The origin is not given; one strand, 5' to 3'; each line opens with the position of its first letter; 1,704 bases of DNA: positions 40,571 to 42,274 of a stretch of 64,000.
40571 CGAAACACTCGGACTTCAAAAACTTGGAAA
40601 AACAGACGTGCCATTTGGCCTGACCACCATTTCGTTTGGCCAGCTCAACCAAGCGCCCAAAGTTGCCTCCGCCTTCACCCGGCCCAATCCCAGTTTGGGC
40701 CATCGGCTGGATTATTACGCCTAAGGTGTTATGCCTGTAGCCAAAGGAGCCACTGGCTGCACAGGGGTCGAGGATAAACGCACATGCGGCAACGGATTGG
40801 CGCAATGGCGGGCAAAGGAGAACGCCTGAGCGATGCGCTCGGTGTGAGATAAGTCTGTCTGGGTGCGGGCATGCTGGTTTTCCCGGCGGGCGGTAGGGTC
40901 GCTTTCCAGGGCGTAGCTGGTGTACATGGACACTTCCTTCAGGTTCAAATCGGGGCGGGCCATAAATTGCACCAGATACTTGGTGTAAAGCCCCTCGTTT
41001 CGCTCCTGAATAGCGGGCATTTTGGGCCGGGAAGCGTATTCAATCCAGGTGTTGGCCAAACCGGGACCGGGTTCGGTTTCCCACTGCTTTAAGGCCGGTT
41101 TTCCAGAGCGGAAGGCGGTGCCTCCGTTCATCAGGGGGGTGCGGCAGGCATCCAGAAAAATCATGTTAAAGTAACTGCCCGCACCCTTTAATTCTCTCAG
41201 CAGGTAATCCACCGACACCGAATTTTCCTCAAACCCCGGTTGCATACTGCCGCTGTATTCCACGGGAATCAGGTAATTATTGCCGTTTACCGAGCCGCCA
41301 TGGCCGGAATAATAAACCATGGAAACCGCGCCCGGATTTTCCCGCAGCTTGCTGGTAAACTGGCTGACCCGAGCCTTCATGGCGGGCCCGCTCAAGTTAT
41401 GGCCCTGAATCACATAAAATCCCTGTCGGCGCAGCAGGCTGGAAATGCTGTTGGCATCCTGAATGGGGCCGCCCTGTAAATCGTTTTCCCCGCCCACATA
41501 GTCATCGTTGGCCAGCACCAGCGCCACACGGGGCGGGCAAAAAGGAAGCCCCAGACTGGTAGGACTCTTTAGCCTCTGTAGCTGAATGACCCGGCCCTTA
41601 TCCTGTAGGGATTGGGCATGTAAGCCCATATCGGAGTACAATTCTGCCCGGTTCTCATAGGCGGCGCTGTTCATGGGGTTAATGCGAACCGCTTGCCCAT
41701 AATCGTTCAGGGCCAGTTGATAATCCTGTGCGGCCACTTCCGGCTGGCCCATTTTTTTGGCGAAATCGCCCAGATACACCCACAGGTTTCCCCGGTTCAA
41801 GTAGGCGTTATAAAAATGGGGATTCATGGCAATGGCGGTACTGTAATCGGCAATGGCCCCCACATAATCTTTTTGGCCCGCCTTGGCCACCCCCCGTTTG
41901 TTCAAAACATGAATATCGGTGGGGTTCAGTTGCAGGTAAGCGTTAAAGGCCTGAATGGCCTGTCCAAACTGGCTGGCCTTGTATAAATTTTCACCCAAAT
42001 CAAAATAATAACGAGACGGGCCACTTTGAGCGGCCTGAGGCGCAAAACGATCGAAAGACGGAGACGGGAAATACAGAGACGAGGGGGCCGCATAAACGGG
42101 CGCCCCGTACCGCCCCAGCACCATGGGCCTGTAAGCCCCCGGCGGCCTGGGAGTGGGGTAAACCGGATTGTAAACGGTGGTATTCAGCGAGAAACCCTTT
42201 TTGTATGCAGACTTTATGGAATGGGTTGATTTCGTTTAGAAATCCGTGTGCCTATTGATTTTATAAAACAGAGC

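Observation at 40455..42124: TPR-orthocaspase with a convergent, 3'-abutting small ORF and ~540 bp of upstream non-coding DNA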

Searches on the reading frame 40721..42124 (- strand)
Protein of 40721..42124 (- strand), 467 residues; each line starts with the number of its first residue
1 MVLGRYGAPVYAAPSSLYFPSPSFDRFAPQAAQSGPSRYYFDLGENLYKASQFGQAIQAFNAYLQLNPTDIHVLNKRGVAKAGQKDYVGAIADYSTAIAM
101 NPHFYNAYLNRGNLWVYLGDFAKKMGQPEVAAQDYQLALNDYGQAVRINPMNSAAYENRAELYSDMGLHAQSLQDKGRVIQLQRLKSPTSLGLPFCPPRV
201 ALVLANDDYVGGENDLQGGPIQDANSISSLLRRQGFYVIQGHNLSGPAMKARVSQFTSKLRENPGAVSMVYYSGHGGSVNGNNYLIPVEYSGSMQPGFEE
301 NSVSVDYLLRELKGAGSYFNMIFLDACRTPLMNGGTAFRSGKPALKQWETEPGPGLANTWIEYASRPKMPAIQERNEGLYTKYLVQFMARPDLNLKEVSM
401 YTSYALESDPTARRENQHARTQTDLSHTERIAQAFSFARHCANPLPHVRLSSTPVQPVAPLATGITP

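Call 3: search_protein_families(library=pfam, proteins=[window:40721-42124:-], max_evalue=0.01)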
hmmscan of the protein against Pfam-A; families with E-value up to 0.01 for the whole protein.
window:40721-42124:- (467 aa): 11 families
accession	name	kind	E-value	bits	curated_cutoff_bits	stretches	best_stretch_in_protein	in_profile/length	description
PF00656.27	Peptidase_C14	-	4e-23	82.8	21.4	1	199-411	2-213/233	Caspase domain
PF13414.12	TPR_11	-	1.8e-14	53.6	26.8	2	130-167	5-42/42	TPR repeat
PF00515.34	TPR_1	-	3.5e-14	52.4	27.8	1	74-104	4-34/34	Tetratricopeptide repeat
PF07719.23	TPR_2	-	1.8e-13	49.9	27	1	38-70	2-34/34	Tetratricopeptide repeat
PF13432.12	TPR_16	-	1.7e-09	38.4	32.7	1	41-102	1-62/65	Tetratricopeptide repeat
PF14559.12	TPR_19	-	1.1e-07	32.5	25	0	83-122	3-42/68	Tetratricopeptide repeat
PF13431.12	TPR_17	-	1.3e-07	31.8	24.4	0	142-174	2-34/34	Tetratricopeptide repeat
PF13371.12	TPR_9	-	9.9e-07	29.1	35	1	51-103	9-61/73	Tetratricopeptide repeat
PF13181.12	TPR_8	-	1.1e-06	28.7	25.7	0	38-69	2-33/34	Tetratricopeptide repeat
PF13424.12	TPR_12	-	8.6e-06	26.3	30.1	0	113-174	4-66/77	Tetratricopeptide repeat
PF13428.12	TPR_14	-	0.00012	22.8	23.5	0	40-75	4-39/44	Tetratricopeptide repeat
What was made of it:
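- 40721..42124 (-): TPR-caspase (Peptidase_C14) gene, 467 aa. RefSeq WP_373531144.1, 'caspase family protein [Vampirovibrio sp.]'. Pfam C14 4e-23 plus TPR models (call 3).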

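Call 7: find_homologous_proteins(query=window:40721-42124:-)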
Query window:40721-42124:- (467 aa): 115 proteins with E <= 0.001 among 6233 candidates.
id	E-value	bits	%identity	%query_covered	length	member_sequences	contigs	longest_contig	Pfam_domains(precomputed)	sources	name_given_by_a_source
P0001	2.1e-266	902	89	93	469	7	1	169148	PF14559.13,PF13431.13,PF13414.13,PF13371.13,PF00656.28,PF00515.35,PF13424.13,PF13432.13,PF13428.13,PF13181.13,PF07719.24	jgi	jgi:tetratricopeptide (TPR) repeat protein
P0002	4.9e-234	795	78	96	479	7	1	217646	PF13431.13,PF13414.13,PF13371.13,PF00656.28,PF00515.35,PF13424.13,PF13432.13,PF13428.13,PF13181.13,PF07719.24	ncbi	-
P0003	1.5e-231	787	79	89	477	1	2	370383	PF13414.13,PF00656.28,PF00515.35,PF13424.13,PF13432.13,PF13181.13,PF07719.24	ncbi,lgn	-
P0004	5.3e-231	785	77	94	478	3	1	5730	PF13431.13,PF13414.13,PF13371.13,PF00656.28,PF00515.35,PF13432.13,PF13181.13,PF07719.24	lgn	-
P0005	8.9e-226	768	75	97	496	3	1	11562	PF13431.13,PF13414.13,PF00656.28,PF00515.35,PF13432.13,PF07719.24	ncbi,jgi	jgi:tetratricopeptide (TPR) repeat protein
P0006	1.3e-224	764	74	95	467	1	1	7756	PF13431.13,PF13414.13,PF13371.13,PF00656.28,PF00515.35,PF13424.13,PF13432.13,PF07719.24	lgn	-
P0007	3.4e-217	740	76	91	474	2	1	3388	PF13431.13,PF13414.13,PF00656.28,PF00515.35,PF13424.13,PF13432.13,PF07719.24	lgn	-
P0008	3.6e-211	720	71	98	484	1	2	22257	PF13431.13,PF13414.13,PF13371.13,PF00656.28,PF00515.35,PF13432.13,PF07719.24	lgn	-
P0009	1.5e-192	659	70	87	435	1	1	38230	PF13431.13,PF13414.13,PF13371.13,PF00656.28,PF00515.35,PF13424.13,PF13432.13,PF13428.13,PF13181.13,PF07719.24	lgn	-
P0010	1.1e-190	653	69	88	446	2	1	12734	PF13431.13,PF13414.13,PF00656.28,PF00515.35,PF13181.13,PF07719.24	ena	-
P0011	5.3e-190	650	69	88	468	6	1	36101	PF13431.13,PF13414.13,PF00656.28,PF00515.35,PF13181.13,PF07719.24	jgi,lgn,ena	-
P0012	7.9e-190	650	68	89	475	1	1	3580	PF13431.13,PF13414.13,PF00656.28,PF00515.35,PF13181.13,PF07719.24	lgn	-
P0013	9.6e-186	636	67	91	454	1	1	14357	PF13414.13,PF00656.28,PF00515.35,PF07719.24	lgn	-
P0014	1.5e-185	636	66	91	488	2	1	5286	PF13431.13,PF13414.13,PF00656.28,PF00515.35,PF07719.24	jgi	jgi:tetratricopeptide (TPR) repeat protein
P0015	2.6e-183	628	63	93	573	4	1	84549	PF13431.13,PF13414.13,PF00656.28,PF00515.35,PF13424.13,PF13432.13,PF13181.13,PF07719.24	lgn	-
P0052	7.4e-85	304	39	88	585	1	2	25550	PF13431.13,PF13414.13,PF00656.28,PF00515.35,PF07719.24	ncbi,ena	-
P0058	5.0e-23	100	27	62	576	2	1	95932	PF13431.13,PF13414.13,PF13428.13,PF14559.13,PF24575.2,PF25575.1,PF13371.13,PF00656.28,PF00515.35,PF13424.13,PF21033.5,PF13432.13,PF13181.13,PF07719.24,PF13174.13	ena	-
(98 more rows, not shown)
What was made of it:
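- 40721..42124 (-): About 53 full-length orthologues, all TPR+C14 (call 7).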

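Call 10: find_related_loci(query=A1, collection=genome_contigs, flank=6000)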
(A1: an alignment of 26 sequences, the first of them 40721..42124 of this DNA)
Query A1 (467 aa) in genome_contigs; peptide patterns used: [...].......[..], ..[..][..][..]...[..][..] (x = any residue, [..] = any of these).
50 stretches matched a pattern; 14 encode a relative of the query (tblastn E <= 1e-3); 14 distinct loci.
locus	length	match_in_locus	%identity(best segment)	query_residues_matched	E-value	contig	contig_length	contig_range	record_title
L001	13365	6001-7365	77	8-453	0e+0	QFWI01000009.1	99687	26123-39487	MAG: Vampirovibrio chlorellavorus isolate Vc_AZ_2 Contig9, whole genome shotgun sequence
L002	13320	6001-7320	79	17-454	0e+0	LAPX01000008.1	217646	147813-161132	Vampirovibrio chlorellavorus isolate NCIMB 11383 contig_8, whole genome shotgun sequence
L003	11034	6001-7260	68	23-446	0e+0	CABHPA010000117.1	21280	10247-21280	MAG: Candidatus Melainabacteria bacterium isolate Melainabacteria_sp_nbed3b74 genome assembly, contig: NODE_6085_length_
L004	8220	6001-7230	70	33-441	0e+0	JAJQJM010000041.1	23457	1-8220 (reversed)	MAG: Vampirovibrio sp. isolate C_No_T20_B_bin.46 scaffold_1336, whole genome shotgun sequence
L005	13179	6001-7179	58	38-442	1e-155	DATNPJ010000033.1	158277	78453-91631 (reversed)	MAG TPA_asm: Coleofasciculaceae cyanobacterium isolate SMAG_U16478 k141_1477677, whole genome shotgun sequence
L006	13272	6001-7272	63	30-459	0e+0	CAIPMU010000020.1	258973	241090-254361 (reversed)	MAG: Vampirovibrio chlorellavorus isolate Umea1_bin-2013 genome assembly, contig: bin-2013:20/20, whole genome shotgun s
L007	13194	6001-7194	53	37-445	1e-140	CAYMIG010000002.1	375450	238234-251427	MAG TPA_asm: uncultured Vampirovibrionales bacterium isolate SRP290908_co2_77 genome assembly, contig: NODE_13_length_37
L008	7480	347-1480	52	41-441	6e-139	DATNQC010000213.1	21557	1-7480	MAG TPA_asm: Oculatellaceae cyanobacterium isolate SMAG_U16497 k141_501974, whole genome shotgun sequence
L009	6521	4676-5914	50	20-441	2e-136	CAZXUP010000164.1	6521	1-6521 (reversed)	MAG TPA_asm: uncultured Vampirovibrionales bacterium isolate SRP344714_co2_442 genome assembly, contig: NODE_31162_lengt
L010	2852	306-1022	80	220-459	6e-133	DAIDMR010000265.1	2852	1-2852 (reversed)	MAG TPA_asm: Vampirovibrio sp. isolate clean456 k141_57478, whole genome shotgun sequence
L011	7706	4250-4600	24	253-361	8e-7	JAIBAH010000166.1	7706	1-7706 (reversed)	MAG: Bacteroidia bacterium isolate SSF10 NODE_205360_length_7706_cov_4.356248, whole genome shotgun sequence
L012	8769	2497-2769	25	251-349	3e-6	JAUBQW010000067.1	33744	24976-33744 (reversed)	Microcoleus sp. Pol11C3 NODE_269_length_33744_cov_24.661092, whole genome shotgun sequence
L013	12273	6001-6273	25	251-349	3e-6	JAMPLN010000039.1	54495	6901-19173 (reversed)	Microcoleus vaginatus FACHB-2002 strain DQ-U3 scaffold_39, whole genome shotgun sequence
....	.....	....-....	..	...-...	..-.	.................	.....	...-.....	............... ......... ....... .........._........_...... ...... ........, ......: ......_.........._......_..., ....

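Call 13: find_related_loci(query=A1, collection=metagenome_contigs, flank=6000)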
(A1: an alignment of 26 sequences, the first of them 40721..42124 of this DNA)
Query A1 (467 aa) in metagenome_contigs; peptide patterns used: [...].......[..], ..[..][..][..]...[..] (x = any residue, [..] = any of these).
77 stretches matched a pattern; 8 encode a relative of the query (tblastn E <= 1e-3); 8 distinct loci.
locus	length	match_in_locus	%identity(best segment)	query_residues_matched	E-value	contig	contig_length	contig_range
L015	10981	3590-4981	64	14-443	0e+0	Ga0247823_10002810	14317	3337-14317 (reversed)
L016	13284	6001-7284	60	21-442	1e-166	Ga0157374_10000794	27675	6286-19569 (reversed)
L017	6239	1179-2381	59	40-442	2e-161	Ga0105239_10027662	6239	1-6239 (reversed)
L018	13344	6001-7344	47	48-458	4e-127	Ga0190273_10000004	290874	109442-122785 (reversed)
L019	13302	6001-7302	48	48-442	4e-126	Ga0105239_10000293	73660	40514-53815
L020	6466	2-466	79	291-446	2e-80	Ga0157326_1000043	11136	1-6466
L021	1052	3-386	58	322-448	2e-42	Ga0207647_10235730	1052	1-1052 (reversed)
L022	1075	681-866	32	220-283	1e-4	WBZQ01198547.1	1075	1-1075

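Call 17: find_encoding_contigs(protein=P0001, flank=6000, max_places=3)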
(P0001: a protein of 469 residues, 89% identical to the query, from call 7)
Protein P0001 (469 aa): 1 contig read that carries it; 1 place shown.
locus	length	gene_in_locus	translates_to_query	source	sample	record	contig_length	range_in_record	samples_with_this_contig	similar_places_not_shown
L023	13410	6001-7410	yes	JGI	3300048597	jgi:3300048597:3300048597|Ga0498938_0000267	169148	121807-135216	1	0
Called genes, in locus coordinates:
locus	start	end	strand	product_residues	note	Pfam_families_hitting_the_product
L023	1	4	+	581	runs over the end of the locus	PF00929:RNase_T, PF01541:GIY-YIG, PF27096:UvrC_M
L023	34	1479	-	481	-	PF00875:DNA_photolyase, PF03441:FAD_binding_7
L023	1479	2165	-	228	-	PF00440:TetR_N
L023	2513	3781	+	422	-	PF00890:FAD_binding_2 (weak), PF01266:DAO (weak), PF13450:NAD_binding_8, PF01593:Amino_oxidase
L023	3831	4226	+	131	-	PF06180:CbiK (weak), PF01903:CbiX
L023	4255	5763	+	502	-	PF01073:3Beta_HSD, PF01370:Epimerase, PF05368:NmrA, PF13460:NAD_binding_10, PF16363:GDP_Man_Dehyd (weak), PF11066:DUF2867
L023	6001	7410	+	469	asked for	PF00515:TPR_1 (faint), PF07719:TPR_2 (faint), PF13181:TPR_8 (faint), PF13371:TPR_9 (faint), PF13414:TPR_11 (faint), PF13424:TPR_12 (faint), PF13428:TPR_14 (faint), PF00656:Peptidase_C14, +3 more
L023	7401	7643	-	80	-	-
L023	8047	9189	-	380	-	PF08448:PAS_4 (faint), PF13426:PAS_9 (weak), PF00512:HisKA, PF02518:HATPase_c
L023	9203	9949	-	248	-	PF00072:Response_reg, PF00486:Trans_reg_C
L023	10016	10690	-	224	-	-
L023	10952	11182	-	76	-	-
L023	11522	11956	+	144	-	PF00581:Rhodanese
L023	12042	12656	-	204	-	PF01121:CoaE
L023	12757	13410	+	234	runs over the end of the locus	PF02592:Vut_1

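Call 18: find_encoding_contigs(protein=P0003, flank=6000, max_places=3)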
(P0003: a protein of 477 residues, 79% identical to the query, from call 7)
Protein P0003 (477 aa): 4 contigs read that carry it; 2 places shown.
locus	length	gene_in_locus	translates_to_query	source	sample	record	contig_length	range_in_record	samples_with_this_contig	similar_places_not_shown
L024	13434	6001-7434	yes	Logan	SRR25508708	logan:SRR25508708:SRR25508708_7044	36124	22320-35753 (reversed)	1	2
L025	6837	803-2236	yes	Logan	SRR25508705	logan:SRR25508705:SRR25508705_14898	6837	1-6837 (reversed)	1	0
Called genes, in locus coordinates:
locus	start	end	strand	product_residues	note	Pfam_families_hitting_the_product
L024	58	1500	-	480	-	PF00875:DNA_photolyase, PF03441:FAD_binding_7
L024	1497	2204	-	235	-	PF00440:TetR_N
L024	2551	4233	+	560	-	PF00890:FAD_binding_2 (weak), PF01266:DAO, PF01494:FAD_binding_3, PF01593:Amino_oxidase, PF01946:Thi4, PF13450:NAD_binding_8, PF06180:CbiK (weak), PF01903:CbiX, +1 more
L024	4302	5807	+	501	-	PF01073:3Beta_HSD, PF01370:Epimerase, PF05368:NmrA, PF13460:NAD_binding_10, PF16363:GDP_Man_Dehyd (weak), PF11066:DUF2867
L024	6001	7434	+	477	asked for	PF13424:TPR_12 (faint), PF00515:TPR_1 (faint), PF07719:TPR_2 (faint), PF13181:TPR_8 (faint), PF13432:TPR_16 (weak), PF13414:TPR_11 (weak), PF00656:Peptidase_C14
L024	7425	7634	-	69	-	-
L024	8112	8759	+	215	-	-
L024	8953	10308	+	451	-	PF03721:UDPG_MGDP_dh_N, PF03446:NAD_binding_2 (weak), PF00984:UDPG_MGDP_dh, PF03720:UDPG_MGDP_dh_C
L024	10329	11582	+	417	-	PF01266:DAO, PF13450:NAD_binding_8 (weak)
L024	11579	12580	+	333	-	PF01408:GFO_IDH_MocA, PF22725:GFO_IDH_MocA_C3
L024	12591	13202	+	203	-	PF25084:LbH_EIF2B, PF00132:Hexapep, PF25087:GMPPB_C, PF14602:Hexapep_2 (weak), PF00132:Hexapep (weak)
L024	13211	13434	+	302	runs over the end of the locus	PF13641:Glyco_tranf_2_3, PF00535:Glycos_transf_2, PF10111:Glyco_tranf_2_2 (weak)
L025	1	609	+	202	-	?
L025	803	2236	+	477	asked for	PF13424:TPR_12 (faint), PF00515:TPR_1 (faint), PF07719:TPR_2 (faint), PF13181:TPR_8 (faint), PF13432:TPR_16 (weak), PF13414:TPR_11 (weak), PF00656:Peptidase_C14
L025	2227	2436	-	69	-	-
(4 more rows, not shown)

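Call 19: find_encoding_contigs(protein=P0005, flank=6000, max_places=3)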
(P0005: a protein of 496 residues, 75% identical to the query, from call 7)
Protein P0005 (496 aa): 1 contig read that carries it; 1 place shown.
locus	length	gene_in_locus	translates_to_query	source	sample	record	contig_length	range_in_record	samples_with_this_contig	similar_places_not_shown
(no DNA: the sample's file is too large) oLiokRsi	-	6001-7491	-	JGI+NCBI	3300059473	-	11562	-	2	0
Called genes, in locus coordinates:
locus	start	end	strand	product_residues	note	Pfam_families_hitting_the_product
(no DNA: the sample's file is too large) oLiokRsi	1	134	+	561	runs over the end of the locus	?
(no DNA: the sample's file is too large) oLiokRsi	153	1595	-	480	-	PF00875:DNA_photolyase, PF03441:FAD_binding_7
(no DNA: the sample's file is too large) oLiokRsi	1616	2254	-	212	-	PF00440:TetR_N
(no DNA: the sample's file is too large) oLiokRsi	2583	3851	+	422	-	PF00890:FAD_binding_2, PF01266:DAO (weak), PF01494:FAD_binding_3 (weak), PF01946:Thi4 (weak), PF07992:Pyr_redox_2 (faint), PF12831:FAD_oxidored (faint), PF13450:NAD_binding_8, PF01593:Amino_oxidase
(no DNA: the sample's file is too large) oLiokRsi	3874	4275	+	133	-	PF06180:CbiK, PF01903:CbiX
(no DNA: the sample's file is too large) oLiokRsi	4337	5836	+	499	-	PF01073:3Beta_HSD, PF01370:Epimerase, PF05368:NmrA, PF13460:NAD_binding_10, PF16363:GDP_Man_Dehyd (weak), PF11066:DUF2867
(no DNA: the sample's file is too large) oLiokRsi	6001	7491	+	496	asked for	PF13431:TPR_17 (faint), PF00515:TPR_1 (faint), PF07719:TPR_2 (faint), PF13414:TPR_11 (faint), PF13432:TPR_16 (weak), PF00656:Peptidase_C14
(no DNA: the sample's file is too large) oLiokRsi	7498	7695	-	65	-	-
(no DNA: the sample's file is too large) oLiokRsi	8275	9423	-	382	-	PF08448:PAS_4 (faint), PF13426:PAS_9, PF00512:HisKA, PF02518:HATPase_c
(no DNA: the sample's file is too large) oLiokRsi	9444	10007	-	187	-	?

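Call 34: search_protein_families(library=ncbifam, proteins=[window:40721-42124:-], max_evalue=0.001)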
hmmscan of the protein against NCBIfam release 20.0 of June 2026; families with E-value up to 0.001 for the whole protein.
window:40721-42124:- (467 aa): 7 families
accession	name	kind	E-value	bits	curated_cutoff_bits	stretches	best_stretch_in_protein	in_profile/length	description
TIGR02552.1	LcrH_SycD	equivalog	6.8e-07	29.1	104.8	0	46-113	27-94/136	SycD/LcrH family type III secretion system chaperone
NF040959.1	MamA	equivalog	7.3e-07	28.8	200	1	41-182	75-202/204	magnetosome protein MamA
NF002725.1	PRK02603.1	equivalog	5e-06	26.6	143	1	44-158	42-159/173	photosystem I assembly protein Ycf3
TIGR02917.1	PEP_TPR_lipo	equivalog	7e-06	24.2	312.2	1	36-116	600-680/899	XrtA/PEP-CTERM system TPR-repeat protein PrsT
TIGR02795.1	tol_pal_ybgF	equivalog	0.00012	22.6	90.1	1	40-145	5-109/119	tol-pal system protein YbgF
NF047832.1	caspase_w_EACC1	subfamily_domain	0.00014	21.4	140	1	220-337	22-140/211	caspase, EACC1-associated type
NF033920.0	C39_PA2778_fam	equivalog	0.00042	19.8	150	0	39-101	192-254/255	PA2778 family cysteine peptidase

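Call 35: search_protein_families(library=padloc, proteins=[window:40721-42124:-], max_evalue=0.01)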
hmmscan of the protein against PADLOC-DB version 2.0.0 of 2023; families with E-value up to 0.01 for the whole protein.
window:40721-42124:- (467 aa): 1 family
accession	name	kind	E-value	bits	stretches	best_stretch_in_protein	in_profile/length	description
PDLC02987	caspase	-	1.7e-07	28.9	1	201-335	5-130/453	-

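Call 87: list_cluster_members(proteins=[window:40721-42124:-, window:40455-40724:+])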
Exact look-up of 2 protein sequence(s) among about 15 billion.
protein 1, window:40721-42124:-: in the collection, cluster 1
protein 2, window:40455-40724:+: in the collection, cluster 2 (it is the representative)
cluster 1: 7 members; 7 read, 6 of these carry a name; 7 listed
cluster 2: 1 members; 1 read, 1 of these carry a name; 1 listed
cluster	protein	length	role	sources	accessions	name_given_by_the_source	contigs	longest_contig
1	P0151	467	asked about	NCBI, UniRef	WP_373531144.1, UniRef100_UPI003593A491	caspase family protein [Vampirovibrio sp.] | caspase family protein n=1 Tax=Vampirovibrio sp. TaxID=2717857 RepID=UPI003593A491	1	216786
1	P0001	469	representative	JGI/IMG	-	tetratricopeptide (TPR) repeat protein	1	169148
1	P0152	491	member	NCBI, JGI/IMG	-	tetratricopeptide (TPR) repeat protein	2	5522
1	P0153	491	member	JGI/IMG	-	tetratricopeptide (TPR) repeat protein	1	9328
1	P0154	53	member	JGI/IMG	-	hypothetical protein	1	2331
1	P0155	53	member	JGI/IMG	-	hypothetical protein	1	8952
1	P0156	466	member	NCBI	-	-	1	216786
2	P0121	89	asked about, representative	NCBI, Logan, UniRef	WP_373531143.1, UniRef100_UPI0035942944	hypothetical protein [Vampirovibrio sp.] | hypothetical protein n=1 Tax=Vampirovibrio sp. TaxID=2717857 RepID=UPI0035942944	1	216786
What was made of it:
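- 40721..42124 (-): Exact RefSeq match (call 87).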
